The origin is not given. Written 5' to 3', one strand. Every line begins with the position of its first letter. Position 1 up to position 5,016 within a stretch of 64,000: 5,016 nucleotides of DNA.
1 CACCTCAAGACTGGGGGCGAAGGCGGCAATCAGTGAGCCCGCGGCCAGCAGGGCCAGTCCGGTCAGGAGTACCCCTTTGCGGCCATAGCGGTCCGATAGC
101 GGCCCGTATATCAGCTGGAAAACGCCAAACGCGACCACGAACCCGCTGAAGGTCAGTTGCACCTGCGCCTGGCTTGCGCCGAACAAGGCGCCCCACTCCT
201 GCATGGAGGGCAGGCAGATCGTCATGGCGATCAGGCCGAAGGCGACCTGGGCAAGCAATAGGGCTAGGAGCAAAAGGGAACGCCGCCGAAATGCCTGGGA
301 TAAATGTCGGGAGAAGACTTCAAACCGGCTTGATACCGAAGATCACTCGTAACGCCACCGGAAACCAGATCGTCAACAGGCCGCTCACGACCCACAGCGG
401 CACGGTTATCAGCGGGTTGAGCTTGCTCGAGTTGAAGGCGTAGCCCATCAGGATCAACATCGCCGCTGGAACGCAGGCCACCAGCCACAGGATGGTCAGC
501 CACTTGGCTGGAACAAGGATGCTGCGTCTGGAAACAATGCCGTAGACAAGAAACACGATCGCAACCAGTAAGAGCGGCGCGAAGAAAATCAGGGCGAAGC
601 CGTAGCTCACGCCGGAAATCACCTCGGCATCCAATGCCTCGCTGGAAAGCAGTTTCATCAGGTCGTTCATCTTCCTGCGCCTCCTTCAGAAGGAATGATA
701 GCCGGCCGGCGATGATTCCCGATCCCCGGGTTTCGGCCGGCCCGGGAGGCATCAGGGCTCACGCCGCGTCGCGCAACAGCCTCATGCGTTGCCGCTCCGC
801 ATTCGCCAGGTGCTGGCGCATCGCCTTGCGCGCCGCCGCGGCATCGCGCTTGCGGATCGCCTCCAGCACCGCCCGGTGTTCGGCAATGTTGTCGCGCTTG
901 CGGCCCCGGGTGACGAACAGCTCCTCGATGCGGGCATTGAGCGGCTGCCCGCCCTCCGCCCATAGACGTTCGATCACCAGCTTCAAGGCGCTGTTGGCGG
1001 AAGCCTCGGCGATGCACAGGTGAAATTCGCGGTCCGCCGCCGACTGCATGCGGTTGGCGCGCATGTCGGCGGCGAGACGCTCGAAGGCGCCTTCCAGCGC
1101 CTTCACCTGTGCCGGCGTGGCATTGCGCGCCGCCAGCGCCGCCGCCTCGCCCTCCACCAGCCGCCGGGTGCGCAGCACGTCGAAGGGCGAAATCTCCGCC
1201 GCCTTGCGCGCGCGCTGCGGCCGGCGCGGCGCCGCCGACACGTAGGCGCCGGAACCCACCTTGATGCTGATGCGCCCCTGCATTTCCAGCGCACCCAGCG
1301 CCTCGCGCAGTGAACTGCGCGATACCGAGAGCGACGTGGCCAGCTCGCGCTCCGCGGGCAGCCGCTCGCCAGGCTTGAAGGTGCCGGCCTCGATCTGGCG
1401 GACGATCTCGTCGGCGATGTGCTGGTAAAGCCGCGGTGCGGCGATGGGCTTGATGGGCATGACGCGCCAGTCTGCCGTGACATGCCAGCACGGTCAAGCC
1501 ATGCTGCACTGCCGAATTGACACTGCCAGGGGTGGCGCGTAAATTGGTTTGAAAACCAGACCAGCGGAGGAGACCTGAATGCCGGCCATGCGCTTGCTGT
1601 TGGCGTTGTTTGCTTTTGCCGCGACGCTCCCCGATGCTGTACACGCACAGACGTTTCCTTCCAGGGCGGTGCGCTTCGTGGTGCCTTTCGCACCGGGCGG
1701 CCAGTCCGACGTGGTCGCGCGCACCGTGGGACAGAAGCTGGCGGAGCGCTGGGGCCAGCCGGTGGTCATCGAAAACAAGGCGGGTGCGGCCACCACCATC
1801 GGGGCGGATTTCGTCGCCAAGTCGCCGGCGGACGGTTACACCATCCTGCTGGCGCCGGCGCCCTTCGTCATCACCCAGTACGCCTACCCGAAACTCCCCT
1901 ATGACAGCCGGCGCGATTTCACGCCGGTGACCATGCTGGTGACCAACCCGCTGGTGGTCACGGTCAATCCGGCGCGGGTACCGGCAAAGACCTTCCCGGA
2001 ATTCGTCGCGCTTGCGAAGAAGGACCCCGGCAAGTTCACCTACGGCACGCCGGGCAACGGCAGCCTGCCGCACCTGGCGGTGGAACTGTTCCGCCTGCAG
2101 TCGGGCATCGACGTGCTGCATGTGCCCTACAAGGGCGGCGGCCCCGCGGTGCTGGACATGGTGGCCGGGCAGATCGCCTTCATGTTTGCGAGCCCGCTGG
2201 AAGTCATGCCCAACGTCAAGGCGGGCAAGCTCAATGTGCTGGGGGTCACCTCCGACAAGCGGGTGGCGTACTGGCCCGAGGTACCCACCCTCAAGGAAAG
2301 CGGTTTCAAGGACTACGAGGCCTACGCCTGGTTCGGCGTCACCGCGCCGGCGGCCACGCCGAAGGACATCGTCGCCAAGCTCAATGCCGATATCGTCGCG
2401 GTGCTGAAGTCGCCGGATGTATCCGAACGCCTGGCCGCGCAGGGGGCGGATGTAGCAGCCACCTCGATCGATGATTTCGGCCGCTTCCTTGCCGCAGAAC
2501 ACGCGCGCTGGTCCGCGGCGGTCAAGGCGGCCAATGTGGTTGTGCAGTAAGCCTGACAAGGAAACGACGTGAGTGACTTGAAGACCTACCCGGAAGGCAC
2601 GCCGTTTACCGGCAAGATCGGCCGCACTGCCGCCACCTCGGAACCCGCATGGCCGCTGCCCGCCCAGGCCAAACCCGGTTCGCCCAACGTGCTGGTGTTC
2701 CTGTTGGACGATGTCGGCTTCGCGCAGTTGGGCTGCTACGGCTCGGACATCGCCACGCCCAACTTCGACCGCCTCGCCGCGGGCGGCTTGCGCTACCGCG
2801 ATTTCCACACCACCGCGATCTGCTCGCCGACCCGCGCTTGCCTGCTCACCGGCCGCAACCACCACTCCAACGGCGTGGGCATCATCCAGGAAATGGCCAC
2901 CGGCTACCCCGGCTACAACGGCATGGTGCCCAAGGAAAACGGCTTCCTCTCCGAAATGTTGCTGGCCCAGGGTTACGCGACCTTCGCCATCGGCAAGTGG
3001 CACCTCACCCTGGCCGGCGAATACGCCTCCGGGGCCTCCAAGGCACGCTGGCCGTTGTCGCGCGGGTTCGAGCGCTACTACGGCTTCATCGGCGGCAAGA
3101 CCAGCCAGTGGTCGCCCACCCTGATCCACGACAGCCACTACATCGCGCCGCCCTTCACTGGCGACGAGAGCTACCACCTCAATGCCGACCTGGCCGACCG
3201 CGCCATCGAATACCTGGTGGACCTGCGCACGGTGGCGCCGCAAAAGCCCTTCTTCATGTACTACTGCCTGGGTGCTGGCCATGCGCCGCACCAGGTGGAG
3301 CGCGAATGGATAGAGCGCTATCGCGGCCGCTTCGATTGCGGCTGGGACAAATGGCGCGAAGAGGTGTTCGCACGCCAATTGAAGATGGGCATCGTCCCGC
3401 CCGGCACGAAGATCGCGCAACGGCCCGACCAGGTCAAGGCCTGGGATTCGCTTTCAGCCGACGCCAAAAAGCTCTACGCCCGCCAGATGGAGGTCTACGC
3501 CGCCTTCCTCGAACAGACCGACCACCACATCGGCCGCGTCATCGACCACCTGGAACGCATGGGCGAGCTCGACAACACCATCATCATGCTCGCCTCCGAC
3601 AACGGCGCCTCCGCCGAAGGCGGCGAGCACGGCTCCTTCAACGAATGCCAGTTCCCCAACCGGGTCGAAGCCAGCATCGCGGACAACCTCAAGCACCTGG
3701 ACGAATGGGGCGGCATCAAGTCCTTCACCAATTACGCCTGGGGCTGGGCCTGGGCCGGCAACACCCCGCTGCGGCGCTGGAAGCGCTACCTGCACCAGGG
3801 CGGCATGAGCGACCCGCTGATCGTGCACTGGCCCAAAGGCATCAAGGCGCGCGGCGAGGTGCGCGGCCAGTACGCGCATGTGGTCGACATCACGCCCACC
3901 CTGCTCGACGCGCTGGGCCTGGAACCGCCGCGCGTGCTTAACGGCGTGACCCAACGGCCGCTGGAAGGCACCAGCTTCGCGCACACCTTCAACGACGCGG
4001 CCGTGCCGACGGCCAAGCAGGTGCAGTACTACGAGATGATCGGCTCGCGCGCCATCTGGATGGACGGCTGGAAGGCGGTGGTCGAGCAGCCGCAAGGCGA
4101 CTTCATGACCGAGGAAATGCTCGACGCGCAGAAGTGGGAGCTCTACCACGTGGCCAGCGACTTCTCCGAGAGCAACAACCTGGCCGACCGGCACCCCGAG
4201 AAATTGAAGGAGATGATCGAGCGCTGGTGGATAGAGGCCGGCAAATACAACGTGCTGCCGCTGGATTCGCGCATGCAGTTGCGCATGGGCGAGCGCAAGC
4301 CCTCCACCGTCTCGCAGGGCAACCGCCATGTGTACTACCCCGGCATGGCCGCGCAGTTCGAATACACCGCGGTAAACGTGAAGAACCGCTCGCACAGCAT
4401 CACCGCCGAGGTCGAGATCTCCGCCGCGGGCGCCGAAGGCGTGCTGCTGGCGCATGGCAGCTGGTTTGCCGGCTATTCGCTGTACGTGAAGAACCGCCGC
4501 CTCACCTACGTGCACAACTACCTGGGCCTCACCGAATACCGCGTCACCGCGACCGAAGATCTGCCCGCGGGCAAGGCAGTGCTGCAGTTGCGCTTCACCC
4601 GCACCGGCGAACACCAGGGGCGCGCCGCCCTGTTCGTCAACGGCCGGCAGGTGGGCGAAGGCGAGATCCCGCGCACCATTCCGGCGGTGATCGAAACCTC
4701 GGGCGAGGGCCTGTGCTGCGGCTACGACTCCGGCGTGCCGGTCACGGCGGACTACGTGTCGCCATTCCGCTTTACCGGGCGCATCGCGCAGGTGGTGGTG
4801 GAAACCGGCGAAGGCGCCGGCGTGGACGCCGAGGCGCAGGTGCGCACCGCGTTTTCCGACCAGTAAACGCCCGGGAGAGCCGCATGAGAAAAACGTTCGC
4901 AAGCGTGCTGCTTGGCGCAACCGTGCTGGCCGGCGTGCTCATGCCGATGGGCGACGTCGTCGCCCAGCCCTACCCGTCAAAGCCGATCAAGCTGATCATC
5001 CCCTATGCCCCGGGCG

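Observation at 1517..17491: A 12-gene, 15.8-kb sulfatase/Bug block: candidate uptake and cytoplasmic desulfation pathway for sulfated organic acids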

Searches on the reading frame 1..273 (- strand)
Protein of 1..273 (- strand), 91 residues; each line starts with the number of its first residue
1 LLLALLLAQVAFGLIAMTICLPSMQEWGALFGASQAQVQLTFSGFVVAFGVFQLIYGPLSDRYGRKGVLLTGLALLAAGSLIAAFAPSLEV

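Call 75: search_protein_families(library=pfam, proteins=[window:1-273:-], max_evalue=0.00001)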
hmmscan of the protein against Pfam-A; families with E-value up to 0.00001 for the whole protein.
window:1-273:- (91 aa): 2 families
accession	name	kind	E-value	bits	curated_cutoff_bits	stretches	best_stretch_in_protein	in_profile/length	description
PF07690.21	MFS_1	-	5.8e-13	48.9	33.4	1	12-88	7-84/347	Major Facilitator Superfamily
PF00083.30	Sugar_tr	-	5.3e-06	26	22.3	1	34-87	44-97/452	Sugar (and other) transporter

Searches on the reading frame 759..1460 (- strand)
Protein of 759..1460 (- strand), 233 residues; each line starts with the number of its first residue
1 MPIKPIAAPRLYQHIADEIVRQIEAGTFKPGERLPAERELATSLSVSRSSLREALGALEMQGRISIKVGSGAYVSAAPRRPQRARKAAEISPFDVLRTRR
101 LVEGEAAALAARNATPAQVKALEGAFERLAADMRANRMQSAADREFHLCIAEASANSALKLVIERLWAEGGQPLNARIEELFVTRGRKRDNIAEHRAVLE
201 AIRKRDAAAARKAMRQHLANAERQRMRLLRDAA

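Call 4: search_protein_families(library=pfam, proteins=[window:759-1460:-])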
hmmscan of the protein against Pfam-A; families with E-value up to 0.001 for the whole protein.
window:759-1460:- (233 aa): 2 families
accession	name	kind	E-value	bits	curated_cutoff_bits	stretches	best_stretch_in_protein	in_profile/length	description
PF07729.17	FCD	-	1.7e-27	96.8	24.3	1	94-219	1-124/125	FCD domain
PF00392.27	GntR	-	7e-20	70.9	27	1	11-74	1-64/64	Bacterial regulatory proteins, gntR family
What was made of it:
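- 759..1460 (-): GntR/FCD (FadR-subfamily) transcription regulator, divergent from the operon. Pfam GntR E 7e-20 and FCD E 1.7e-27 (call 4).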

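Call 9: search_protein_families(library=ncbifam, proteins=[window:759-1460:-], max_evalue=0.00001)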
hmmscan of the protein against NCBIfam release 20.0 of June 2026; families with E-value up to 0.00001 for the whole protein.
window:759-1460:- (233 aa): 26 families (the best 25 are shown)
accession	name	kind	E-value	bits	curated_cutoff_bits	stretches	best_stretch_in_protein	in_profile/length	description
NF008571.0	PRK11523.1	equivalog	5.5e-35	121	396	1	8-223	6-223/258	transcriptional regulator ExuR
NF007741.0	PRK10421.1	equivalog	7e-33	114.1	311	1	9-227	6-235/262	transcriptional regulator LldR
NF007588.0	PRK10225.1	equivalog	3.2e-31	108.6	442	1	7-224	6-230/257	Uxu operon transcriptional regulator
NF003011.0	PRK03837.1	subfamily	4e-31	108.5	260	1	3-223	6-231/241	transcriptional regulator NanR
NF007001.0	PRK09464.1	equivalog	5.1e-26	91.8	330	1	3-223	3-230/254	pyruvate dehydrogenase complex transcriptional repressor PdhR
NF007442.0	PRK09990.1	equivalog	2.7e-23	82.7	301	1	12-223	12-233/256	transcriptional regulator GlcC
TIGR03338.1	phnR_burk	equivalog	1.6e-17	63.9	271.5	1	11-221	12-209/212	phosphonate utilization associated transcriptional regulator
NF052282.1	PLP_TF_PdxR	equivalog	2.7e-15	56.4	320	1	11-91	2-77/448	MocR-like pyridoxine biosynthesis transcription factor PdxR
NF052286.1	ecto_TF_EhuR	exception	1.4e-14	53.5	480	1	8-139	10-130/458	MocR-like ectoine utilization transcription factor EhuR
TIGR02325.1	C_P_lyase_phnF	equivalog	2.3e-14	53.5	156.8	1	7-77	5-75/238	phosphonate metabolism transcriptional regulator PhnF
NF052290.2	MocR_like_YczR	exception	7e-14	51.4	487.4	1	10-141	19-141/458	MocR-like transcription factor YczR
TIGR02018.2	his_ut_repres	equivalog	8.2e-13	48.2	220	1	12-80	1-69/226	histidine utilization transcriptional repressor HutC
TIGR03337.1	phnR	equivalog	4.4e-12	46.2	296.75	1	12-85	3-76/231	phosphonate utilization transcriptional regulator PhnR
NF007292.0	PRK09764.1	equivalog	5e-12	45.5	281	1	10-75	5-70/240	GntR family transcriptional regulator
NF008504.0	PRK11414.1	equivalog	2.4e-11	43.8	225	1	14-217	15-207/221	GntR family transcriptional regulator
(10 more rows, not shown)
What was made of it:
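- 759..1460 (-): It lies below every NCBIfam equivalog cut-off; the nearest are ExuR, LldR, UxuR and NanR (call 9).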

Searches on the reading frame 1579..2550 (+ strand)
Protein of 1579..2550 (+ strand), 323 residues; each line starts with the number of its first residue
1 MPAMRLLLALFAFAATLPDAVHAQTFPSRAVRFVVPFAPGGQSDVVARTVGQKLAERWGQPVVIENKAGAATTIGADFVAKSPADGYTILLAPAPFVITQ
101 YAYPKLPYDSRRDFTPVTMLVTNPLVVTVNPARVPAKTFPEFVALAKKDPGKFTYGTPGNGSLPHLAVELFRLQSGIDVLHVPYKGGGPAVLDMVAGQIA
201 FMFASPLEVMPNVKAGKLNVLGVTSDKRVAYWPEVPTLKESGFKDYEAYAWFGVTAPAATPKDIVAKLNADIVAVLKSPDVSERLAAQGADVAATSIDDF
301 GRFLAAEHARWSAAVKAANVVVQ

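Call 5: search_protein_families(library=pfam, proteins=[window:1579-2550:+])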
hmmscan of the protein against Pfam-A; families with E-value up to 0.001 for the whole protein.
window:1579-2550:+ (323 aa): 1 family
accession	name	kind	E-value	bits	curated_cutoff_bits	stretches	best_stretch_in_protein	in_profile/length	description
PF03401.19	TctC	-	3.4e-77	260.1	27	1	46-319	1-273/274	Tripartite tricarboxylate transporter family receptor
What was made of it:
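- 1579..2550 (+): G1, Bug/TctC periplasmic binding protein (323 aa). PF03401 E 3e-77 (call 5).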

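Call 49: search_solved_structures(query=window:1579-2550:+, max_evalue=1e-20)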
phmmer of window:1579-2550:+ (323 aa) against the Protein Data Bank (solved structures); distinct sequences matched with E-value up to 1e-20: 11.
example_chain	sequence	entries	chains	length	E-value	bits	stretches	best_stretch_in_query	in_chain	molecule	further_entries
2dvz_A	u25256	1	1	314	4.4e-69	236.1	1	23-320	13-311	Putative exported protein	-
8hka_A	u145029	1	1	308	1.1e-67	231.5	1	28-320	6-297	Periplasmic terephthalate binding protein (TBP)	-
8hk9_D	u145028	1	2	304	3e-67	230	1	29-320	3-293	Periplasmic terephthalate binding protein (TBP)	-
8hkb_A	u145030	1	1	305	1.8e-66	227.5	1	29-320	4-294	Periplasmic terephthalate binding protein (TBP)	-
2qpq_A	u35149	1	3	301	2.8e-59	203.9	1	25-319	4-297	protein Bug27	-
5oei_A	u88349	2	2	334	1.1e-56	195.4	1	24-320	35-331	Uncharacterized protein family UPF0065:Tat pathway signal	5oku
7ndr_A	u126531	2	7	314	4.4e-56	193.4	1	29-320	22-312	Tripartite tricarboxylate transporter substrate binding protein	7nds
2f5x_A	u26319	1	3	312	6.9e-50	173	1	22-298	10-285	BugD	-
6hke_A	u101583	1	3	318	1.7e-45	158.6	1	15-293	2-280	Possible TctC subunit of the Tripartite Tricarboxylate Transport(TTT) Family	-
4x9t_A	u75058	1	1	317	2.2e-38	135.2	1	24-315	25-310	Uncharacterized protein UPF0065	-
25hk_A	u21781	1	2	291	1.3e-34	122.8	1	23-304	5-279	Tripartite tricarboxylate transporter substrate binding protein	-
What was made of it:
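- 1579..2550 (+): Best PDB matches are BugE 2dvz and the terephthalate binder 8hka (call 49).
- G1 is most similar to BugE and to terephthalate-binding TTT receptors (call 49).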

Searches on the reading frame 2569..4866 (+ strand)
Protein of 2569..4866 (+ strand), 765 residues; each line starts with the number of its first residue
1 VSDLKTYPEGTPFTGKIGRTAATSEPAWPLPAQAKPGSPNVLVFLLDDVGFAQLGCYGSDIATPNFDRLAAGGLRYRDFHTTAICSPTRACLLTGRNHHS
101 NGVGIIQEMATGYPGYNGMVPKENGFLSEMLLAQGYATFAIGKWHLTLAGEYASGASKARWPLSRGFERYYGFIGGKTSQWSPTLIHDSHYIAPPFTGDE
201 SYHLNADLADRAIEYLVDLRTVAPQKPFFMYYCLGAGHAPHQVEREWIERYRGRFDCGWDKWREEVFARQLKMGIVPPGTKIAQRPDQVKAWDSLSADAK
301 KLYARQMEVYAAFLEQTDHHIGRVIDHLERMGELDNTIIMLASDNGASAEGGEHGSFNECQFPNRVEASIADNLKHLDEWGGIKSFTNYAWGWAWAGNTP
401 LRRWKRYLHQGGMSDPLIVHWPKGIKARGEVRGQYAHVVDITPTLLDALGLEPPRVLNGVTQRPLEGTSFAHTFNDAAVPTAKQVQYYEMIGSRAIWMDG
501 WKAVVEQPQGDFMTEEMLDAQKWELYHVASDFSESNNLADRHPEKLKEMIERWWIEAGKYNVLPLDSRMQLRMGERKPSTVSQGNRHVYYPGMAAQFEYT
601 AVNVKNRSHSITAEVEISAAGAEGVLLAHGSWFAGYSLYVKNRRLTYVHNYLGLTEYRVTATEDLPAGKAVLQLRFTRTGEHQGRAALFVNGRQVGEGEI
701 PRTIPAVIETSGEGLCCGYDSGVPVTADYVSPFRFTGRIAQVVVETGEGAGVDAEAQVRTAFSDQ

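Call 4: search_protein_families(library=pfam, proteins=[window:2569-4866:+])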
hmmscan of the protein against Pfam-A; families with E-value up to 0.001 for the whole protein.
window:2569-4866:+ (765 aa): 3 families
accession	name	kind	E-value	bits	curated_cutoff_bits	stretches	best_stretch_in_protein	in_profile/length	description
PF00884.28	Sulfatase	-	1.1e-60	205.9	25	1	39-450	1-300/301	Sulfatase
PF16347.10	SGSH_C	-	1.8e-10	41.6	29.3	1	405-542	8-135/154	N-sulphoglucosamine sulphohydrolase, C-terminal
PF01663.27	Phosphodiest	-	1.6e-05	25.1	23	0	307-358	181-231/342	Type I phosphodiesterase / nucleotide pyrophosphatase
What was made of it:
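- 2569..4866 (+): G2, long S1 sulfatase (765 aa, GTG start): PAS/AtsA-like catalytic domain plus a C-terminal extension of about 210 aa. PF00884 E 1e-60 (call 4).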

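Call 8: search_solved_structures(query=window:2569-4866:+, max_evalue=1e-10)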
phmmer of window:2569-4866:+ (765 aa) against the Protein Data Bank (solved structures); distinct sequences matched with E-value up to 1e-10: 64 (the best 60 are shown).
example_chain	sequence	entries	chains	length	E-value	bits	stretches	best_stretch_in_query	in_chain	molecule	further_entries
4cxk_A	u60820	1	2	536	1.6e-83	284.9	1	38-554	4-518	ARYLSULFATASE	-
1hdh_A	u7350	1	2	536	3.2e-83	283.9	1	38-554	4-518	Arylsulfatase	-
4cys_A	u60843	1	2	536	4.2e-83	283.5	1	38-554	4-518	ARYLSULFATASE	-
5aj9_A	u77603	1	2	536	8.3e-83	282.6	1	38-554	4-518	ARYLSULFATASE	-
4cxs_A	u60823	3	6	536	2.1e-82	281.2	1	38-554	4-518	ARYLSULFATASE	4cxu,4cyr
7all_AAA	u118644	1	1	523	4.7e-73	250.3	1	35-356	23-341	Arylsulfatase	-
9hh3_A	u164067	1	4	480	1.3e-34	123.1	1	38-251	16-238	Sulfatase, family S1-19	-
7stt_A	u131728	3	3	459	1.5e-33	119.7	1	38-267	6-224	N-acetylgalactosamine-6-sulfatase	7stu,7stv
9hh2_A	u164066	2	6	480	2.6e-33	118.9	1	38-251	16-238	Sulfatase, family S1-19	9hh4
9fo1_A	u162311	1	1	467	3e-32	115.4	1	32-253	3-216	k-carrageenan sulfatase S1_16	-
6bia_A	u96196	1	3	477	4.6e-32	114.7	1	34-246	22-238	Sulfatase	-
5g2v_A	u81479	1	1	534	5.5e-31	111.2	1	31-147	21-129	N-ACETYLGLUCOSAMINE-6-SULFATASE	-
6b0k_A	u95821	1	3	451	3.6e-30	108.5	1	38-246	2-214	Iota-carrageenan sulfatase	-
6b0j_A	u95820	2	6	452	3.6e-30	108.5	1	38-246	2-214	Iota-carrageenan sulfatase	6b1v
6ust_A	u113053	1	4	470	2.4e-28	102.4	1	38-254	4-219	N-acetylgalactosamine 6-sulfate sulfatase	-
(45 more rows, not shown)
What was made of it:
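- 2569..4866 (+): P. aeruginosa AtsA 1hdh E 3e-83 over residues 38-554 (call 8).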

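Call 9: search_protein_families(library=ncbifam, proteins=[window:2569-4866:+], max_evalue=0.00001)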
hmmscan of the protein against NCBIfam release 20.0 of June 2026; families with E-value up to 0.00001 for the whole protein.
window:2569-4866:+ (765 aa): 4 families
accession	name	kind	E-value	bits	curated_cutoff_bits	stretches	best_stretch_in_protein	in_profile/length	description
NF010322.0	PRK13759.1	equivalog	1.8e-29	102.6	481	2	35-146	3-107/486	arylsulfatase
NF045661.1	HdlasePehA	equivalog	6.1e-20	71.3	900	0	209-347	187-321/506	phosphoric/sulfuric ester hydrolase PehA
TIGR03417.1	chol_sulfatase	equivalog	1.1e-16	60.8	433.45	1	38-348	2-293/500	choline-sulfatase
NF052527.1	Mn_arylsulf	exception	1.8e-10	40.4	850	0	39-146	2-103/479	manganese-dependent arylsulfatase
